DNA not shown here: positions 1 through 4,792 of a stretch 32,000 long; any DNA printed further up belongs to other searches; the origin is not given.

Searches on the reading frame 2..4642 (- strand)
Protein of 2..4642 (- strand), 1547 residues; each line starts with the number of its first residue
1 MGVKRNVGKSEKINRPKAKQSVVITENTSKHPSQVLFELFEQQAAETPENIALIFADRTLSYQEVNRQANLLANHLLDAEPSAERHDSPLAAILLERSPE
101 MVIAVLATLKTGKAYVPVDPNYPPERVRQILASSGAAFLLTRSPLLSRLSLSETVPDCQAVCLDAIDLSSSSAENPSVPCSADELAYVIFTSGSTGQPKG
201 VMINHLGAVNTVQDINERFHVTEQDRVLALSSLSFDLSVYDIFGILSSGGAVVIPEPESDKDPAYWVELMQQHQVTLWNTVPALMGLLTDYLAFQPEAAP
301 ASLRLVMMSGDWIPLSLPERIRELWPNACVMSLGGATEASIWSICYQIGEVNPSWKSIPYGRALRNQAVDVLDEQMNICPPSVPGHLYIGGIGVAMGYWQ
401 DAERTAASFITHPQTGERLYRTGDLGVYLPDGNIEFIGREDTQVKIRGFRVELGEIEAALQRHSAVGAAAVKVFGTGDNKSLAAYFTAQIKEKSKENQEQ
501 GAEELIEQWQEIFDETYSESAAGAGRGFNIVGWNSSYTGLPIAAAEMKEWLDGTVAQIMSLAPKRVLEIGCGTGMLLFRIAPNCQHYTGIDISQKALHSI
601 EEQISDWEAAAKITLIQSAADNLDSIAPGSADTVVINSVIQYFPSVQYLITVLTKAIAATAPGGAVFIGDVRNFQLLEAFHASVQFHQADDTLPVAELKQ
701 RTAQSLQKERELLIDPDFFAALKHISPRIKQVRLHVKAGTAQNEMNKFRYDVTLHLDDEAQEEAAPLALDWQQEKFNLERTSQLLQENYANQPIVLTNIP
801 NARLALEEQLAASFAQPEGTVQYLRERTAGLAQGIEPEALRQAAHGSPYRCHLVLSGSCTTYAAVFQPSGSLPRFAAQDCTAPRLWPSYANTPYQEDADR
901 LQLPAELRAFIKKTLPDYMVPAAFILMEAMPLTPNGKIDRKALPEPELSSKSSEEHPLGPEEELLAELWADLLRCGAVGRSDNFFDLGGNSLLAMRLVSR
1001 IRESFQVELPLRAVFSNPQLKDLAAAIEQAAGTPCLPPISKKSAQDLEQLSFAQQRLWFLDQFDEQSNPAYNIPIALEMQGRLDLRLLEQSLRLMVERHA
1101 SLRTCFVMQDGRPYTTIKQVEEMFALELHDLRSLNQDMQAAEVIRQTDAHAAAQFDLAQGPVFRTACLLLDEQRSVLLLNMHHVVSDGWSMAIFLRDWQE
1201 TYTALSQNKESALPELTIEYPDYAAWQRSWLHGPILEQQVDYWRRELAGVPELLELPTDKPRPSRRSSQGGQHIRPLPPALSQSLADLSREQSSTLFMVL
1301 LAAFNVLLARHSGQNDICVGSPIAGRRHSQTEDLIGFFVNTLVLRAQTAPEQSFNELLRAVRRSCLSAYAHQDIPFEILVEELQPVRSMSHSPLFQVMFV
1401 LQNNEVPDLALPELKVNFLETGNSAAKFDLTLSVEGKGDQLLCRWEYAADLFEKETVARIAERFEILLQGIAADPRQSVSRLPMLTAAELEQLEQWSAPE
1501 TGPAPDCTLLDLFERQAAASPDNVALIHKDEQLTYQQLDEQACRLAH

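Call 101: search_protein_families(library=pfam, proteins=[window:2-4642:-], max_evalue=0.00001)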
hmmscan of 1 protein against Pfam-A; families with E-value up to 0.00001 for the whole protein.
window:2-4642:- (1547 aa): 10 families
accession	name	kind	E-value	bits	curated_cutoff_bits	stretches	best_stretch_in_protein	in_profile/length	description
PF00668.25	Condensation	-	1.7e-109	367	30.6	1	1047-1493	4-455/456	Condensation domain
PF00501.34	AMP-binding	-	1.2e-94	317.7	29.9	1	40-399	1-384/384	AMP-binding enzyme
PF08242.18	Methyltransf_12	-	1.5e-16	61.3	30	1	567-665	1-97/98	Methyltransferase domain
PF00550.31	PP-binding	-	6.9e-16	58.7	20.8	1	964-1027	2-67/67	Phosphopantetheine attachment site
PF13649.12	Methyltransf_25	-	3.7e-13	50.4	27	1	566-664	1-97/97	Methyltransferase domain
PF13847.12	Methyltransf_31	-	5.2e-12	46.1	27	1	564-678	5-120/145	Methyltransferase domain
PF08241.18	Methyltransf_11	-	1.7e-11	45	21.2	1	567-668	1-95/95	Methyltransferase domain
PF13489.12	Methyltransf_23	-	1.7e-09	38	27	1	560-678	20-127/164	Methyltransferase domain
PF13193.12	AMP-binding_C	-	3.7e-08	34.6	24.5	0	900-937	41-76/76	AMP-binding enzyme C-terminal domain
PF01209.24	Ubie_methyltran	-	6.2e-06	26.2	20.1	0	548-670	33-153/233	ubiE/COQ5 methyltransferase family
